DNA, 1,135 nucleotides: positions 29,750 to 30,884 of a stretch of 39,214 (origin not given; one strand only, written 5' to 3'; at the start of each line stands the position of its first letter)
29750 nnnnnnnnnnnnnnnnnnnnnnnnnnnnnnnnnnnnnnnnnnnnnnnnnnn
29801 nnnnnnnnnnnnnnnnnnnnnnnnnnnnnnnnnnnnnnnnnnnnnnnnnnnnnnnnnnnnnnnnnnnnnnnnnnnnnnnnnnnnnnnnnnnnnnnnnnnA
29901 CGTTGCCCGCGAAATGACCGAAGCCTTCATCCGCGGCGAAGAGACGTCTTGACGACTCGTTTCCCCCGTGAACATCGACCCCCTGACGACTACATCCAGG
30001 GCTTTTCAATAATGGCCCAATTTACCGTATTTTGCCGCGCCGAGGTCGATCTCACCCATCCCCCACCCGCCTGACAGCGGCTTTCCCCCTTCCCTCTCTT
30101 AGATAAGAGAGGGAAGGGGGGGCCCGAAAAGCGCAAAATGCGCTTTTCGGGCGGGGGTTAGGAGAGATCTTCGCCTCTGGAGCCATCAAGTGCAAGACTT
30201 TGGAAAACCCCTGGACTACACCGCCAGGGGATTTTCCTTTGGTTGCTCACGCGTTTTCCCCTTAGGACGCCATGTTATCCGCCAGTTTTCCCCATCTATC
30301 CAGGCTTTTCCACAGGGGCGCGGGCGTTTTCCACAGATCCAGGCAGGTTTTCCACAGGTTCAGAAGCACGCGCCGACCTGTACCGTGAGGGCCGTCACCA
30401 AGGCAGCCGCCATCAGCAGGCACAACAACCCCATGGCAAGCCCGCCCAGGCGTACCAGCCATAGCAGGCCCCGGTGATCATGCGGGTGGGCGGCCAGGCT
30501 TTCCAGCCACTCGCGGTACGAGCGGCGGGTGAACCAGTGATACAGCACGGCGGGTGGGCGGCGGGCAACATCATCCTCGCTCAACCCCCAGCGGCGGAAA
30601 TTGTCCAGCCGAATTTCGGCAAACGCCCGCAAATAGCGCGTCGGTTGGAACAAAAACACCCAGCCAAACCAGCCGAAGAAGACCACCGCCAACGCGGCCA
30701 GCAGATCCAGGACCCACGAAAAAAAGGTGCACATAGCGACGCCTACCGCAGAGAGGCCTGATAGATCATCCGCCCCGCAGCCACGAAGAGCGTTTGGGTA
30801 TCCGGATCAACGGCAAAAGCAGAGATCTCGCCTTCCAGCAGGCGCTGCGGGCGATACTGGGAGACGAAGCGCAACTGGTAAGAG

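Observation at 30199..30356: Helically phased array of DnaA-box-like sites in a convergent intergenic region: candidate oriC, datA or DARS-type locus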

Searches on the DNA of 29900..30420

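Call 63: search_rna_families(source=window, start=29900, end=30420, threshold=evalue, max_evalue=1)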
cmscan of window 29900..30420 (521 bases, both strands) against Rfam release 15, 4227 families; matches with E-value up to 1: 10.
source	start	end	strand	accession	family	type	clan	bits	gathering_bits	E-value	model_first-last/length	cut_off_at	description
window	30082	30123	+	RF04096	mir-4433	Gene; miRNA;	-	24.7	77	0.015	1-83/83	no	mir-4433 microRNA precursor family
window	30078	30125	-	RF03834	mir-3173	Gene; miRNA;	-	24.7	84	0.04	1-80/80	no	mir-3173 microRNA precursor family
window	30078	30125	+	RF03834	mir-3173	Gene; miRNA;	-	22.9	84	0.11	1-80/80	no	mir-3173 microRNA precursor family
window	30117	30240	+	RF03066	COG3610-DE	Gene; sRNA;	-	22.3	73.5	0.082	1-116/116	no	COG3610-DE RNA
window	30084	30121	+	RF04240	mir-4716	Gene; miRNA;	-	22.2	76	0.043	1-84/84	no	mir-4716 microRNA precursor family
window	30085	30120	-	RF04240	mir-4716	Gene; miRNA;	-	22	76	0.048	1-84/84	no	mir-4716 microRNA precursor family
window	30083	30119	-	RF02795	Pab91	Gene; snRNA; snoRNA; HACA-box;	-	21.5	71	0.15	1-57/57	no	Pab91 RNA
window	30084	30121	-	RF04096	mir-4433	Gene; miRNA;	-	21.2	77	0.12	1-83/83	no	mir-4433 microRNA precursor family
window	30079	30123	+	RF03685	MIR9677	Gene; miRNA;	-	20.9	90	0.25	1-87/87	no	MIR9677 microRNA precursor family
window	30086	30119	+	RF03849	MIR1219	Gene; miRNA;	-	18.5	79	0.49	23-60/82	no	MIR1219 microRNA precursor family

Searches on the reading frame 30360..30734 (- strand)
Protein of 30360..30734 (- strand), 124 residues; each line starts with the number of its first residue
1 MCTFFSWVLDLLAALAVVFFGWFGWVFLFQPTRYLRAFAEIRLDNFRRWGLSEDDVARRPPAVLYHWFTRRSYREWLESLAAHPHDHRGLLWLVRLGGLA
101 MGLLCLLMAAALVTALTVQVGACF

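Call 9: search_protein_families(library=pfam, proteins=[window:30360-30734:-])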
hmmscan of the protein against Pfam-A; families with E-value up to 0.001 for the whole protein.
window:30360-30734:- (124 aa): 0 families

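Call 11: find_encoding_contigs(protein=window:30360-30734:-, flank=10000, max_places=10)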
Protein window:30360-30734:- (124 aa): no gene with exactly this product is on record in the collection.

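Call 56: search_protein_families(library=ncbifam, proteins=[window:30360-30734:-], max_evalue=0.01)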
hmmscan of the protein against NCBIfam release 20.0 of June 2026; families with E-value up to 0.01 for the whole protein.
window:30360-30734:- (124 aa): 0 families
